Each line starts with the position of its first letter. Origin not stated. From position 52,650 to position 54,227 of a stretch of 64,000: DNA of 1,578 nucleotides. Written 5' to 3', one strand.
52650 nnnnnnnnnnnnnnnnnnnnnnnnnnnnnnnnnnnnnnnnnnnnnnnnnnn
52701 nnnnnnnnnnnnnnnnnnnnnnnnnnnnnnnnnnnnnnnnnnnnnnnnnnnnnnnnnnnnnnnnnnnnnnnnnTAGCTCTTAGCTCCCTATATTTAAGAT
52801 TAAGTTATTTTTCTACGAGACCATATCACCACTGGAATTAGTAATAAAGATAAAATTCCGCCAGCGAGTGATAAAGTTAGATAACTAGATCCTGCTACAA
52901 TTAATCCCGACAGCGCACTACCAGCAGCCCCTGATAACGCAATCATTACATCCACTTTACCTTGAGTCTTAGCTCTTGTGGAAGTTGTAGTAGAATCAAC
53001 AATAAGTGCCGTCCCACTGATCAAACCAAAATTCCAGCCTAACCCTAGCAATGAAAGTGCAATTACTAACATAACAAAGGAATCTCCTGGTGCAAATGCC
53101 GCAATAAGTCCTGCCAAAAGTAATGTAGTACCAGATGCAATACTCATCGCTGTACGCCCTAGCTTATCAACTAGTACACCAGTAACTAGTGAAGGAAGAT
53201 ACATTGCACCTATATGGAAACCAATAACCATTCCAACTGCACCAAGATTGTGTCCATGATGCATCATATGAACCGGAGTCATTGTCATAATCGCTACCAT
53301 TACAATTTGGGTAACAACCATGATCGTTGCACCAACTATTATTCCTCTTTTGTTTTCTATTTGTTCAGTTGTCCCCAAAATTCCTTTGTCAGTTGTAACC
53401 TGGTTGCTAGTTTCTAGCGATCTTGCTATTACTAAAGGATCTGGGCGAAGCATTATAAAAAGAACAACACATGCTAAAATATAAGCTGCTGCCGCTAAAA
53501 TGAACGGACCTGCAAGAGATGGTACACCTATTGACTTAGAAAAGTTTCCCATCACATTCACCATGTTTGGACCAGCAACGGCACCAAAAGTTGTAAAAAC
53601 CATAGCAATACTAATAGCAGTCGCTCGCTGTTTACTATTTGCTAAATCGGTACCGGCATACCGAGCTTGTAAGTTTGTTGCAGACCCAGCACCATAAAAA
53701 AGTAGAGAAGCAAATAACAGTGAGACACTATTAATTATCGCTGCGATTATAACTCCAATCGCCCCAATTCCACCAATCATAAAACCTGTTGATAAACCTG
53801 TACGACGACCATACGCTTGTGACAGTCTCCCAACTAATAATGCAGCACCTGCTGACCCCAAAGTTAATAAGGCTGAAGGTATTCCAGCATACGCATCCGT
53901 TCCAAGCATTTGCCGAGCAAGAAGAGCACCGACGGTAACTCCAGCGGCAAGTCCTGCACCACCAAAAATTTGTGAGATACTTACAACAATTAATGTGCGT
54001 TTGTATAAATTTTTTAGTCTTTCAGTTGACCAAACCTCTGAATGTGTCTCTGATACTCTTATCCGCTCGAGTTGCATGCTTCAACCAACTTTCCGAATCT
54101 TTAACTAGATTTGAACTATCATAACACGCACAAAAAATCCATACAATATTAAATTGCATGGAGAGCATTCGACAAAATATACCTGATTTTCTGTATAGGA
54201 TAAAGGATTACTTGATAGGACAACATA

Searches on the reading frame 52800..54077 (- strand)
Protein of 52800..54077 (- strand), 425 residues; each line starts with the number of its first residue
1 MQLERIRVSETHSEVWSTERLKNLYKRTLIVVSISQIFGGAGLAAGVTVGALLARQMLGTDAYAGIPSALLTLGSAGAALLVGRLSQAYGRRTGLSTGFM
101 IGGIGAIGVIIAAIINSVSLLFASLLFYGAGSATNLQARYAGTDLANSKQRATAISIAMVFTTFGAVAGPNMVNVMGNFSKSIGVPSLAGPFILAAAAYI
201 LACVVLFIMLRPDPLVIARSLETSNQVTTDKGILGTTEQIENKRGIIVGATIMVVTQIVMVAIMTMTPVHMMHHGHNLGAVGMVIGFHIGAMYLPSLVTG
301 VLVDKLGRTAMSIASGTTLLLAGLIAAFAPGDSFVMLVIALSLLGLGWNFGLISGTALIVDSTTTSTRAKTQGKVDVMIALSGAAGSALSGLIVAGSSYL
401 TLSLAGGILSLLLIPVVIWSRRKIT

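Call 14: find_encoding_contigs(protein=window:52800-54077:-, flank=6000, max_places=10)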
Protein window:52800-54077:- (425 aa): 2 contigs read that carry it; 2 places shown.
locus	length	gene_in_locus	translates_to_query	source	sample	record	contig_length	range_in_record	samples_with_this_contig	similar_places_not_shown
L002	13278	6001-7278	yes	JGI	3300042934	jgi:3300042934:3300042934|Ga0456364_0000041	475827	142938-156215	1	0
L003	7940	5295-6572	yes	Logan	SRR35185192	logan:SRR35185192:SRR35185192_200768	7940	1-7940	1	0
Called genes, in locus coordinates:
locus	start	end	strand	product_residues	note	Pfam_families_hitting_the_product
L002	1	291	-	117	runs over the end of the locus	PF19524:DUF6054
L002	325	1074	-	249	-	PF26353:YhfM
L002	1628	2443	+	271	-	-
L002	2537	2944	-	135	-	-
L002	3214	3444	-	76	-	-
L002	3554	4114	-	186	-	PF13302:Acetyltransf_3, PF13420:Acetyltransf_4, PF00583:Acetyltransf_1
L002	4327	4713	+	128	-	PF00892:EamA (faint), PF00893:Multi_Drug_Res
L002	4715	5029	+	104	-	PF00893:Multi_Drug_Res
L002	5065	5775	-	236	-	-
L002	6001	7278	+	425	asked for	PF07690:MFS_1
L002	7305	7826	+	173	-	PF13420:Acetyltransf_4 (weak), PF00583:Acetyltransf_1, PF13673:Acetyltransf_10, PF13508:Acetyltransf_7, PF08445:FR47 (weak)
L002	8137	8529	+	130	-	-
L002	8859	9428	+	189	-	PF13302:Acetyltransf_3, PF13420:Acetyltransf_4 (weak), PF00583:Acetyltransf_1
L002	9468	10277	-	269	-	-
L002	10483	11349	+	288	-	PF04439:Adenyl_transf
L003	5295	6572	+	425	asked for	PF07690:MFS_1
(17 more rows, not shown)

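Call 15: search_protein_families(library=pfam, proteins=[window:52800-54077:-], max_evalue=0.01)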
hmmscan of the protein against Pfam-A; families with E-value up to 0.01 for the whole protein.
window:52800-54077:- (425 aa): 3 families
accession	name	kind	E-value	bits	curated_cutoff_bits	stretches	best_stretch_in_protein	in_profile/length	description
PF07690.21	MFS_1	-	7.2e-25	88.1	33.4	2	44-289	11-250/347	Major Facilitator Superfamily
PF06609.19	TRI12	-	0.0015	17.5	23.2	1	56-146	72-160/599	Fungal trichothecene efflux pump (TRI12)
PF09656.15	PGPGW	-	0.0037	17.2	23.3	1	315-346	7-38/53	Putative transmembrane protein (PGPGW)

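Call 26: find_related_loci(query=window:52800-54077:-, collection=genome_contigs, flank=10000)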
Query window:52800-54077:- (425 aa) in genome_contigs; peptide patterns used: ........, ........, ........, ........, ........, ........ (x = any residue, [..] = any of these).
423 stretches matched a pattern; 292 encode a relative of the query (tblastn E <= 1e-3); the best 80 are kept; 80 distinct loci.
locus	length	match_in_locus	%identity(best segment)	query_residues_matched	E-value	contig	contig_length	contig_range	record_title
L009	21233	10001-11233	84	12-422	0e+0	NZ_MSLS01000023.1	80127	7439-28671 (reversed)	Bacillus sp. MRMR6 scaffold_22, whole genome shotgun sequence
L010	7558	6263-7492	84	12-421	0e+0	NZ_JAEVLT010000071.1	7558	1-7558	Bacillus sp. EB600 ENGS202_contig_71, whole genome shotgun sequence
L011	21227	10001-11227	85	12-420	0e+0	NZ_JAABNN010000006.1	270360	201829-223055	Bacillus sp. USDA818B3_A NODE_6_length_270360_cov_73.622175, whole genome shotgun sequence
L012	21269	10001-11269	82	3-423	0e+0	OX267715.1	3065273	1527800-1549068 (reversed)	Neobacillus sp. Marseille-Q6967 genome assembly, chromosome: contig00001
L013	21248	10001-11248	83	6-421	0e+0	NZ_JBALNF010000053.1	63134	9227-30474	Neobacillus vireti strain JJ405 JJ-405_contig_54, whole genome shotgun sequence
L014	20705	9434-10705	84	1-421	0e+0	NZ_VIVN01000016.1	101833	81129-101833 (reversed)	Neobacillus bataviensis strain 2482 Ga0310713_116, whole genome shotgun sequence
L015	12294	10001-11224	85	17-423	0e+0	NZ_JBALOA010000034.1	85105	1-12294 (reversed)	Neobacillus drentensis strain JJ1737 JJ-1737_contig_34, whole genome shotgun sequence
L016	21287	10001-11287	81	1-422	0e+0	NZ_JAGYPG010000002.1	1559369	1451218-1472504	Lederbergia citri strain FJAT-49780 Scaffold2, whole genome shotgun sequence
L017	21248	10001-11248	82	6-421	0e+0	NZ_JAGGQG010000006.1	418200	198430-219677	Bacillus sp. ISL-18 ISL18_7, whole genome shotgun sequence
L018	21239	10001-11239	82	11-423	0e+0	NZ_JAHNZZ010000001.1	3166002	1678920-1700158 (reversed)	Bacillus sp. FJAT-29790 scaffold1, whole genome shotgun sequence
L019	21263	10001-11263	81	2-422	0e+0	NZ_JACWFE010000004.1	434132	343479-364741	Bacillus sp. S/N-304-OC-R1 S/N-304-OC-R1_contig_4, whole genome shotgun sequence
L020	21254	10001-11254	84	6-423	0e+0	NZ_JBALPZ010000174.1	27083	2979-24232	Neobacillus drentensis strain JJ1232 JJ-1232_contig_178, whole genome shotgun sequence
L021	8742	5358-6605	86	6-421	0e+0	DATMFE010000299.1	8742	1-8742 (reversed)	MAG TPA_asm: Ureibacillus sp. isolate SMAG_U13454 k141_342891, whole genome shotgun sequence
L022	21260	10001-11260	80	2-421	0e+0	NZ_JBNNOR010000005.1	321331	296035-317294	Peribacillus sp. NPDC006672 NPDC006672_40_A4.ctg-0005, whole genome shotgun sequence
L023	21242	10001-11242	83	12-423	0e+0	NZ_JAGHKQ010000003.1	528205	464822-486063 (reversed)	Bacillus sp. 165 Scaffold2_2, whole genome shotgun sequence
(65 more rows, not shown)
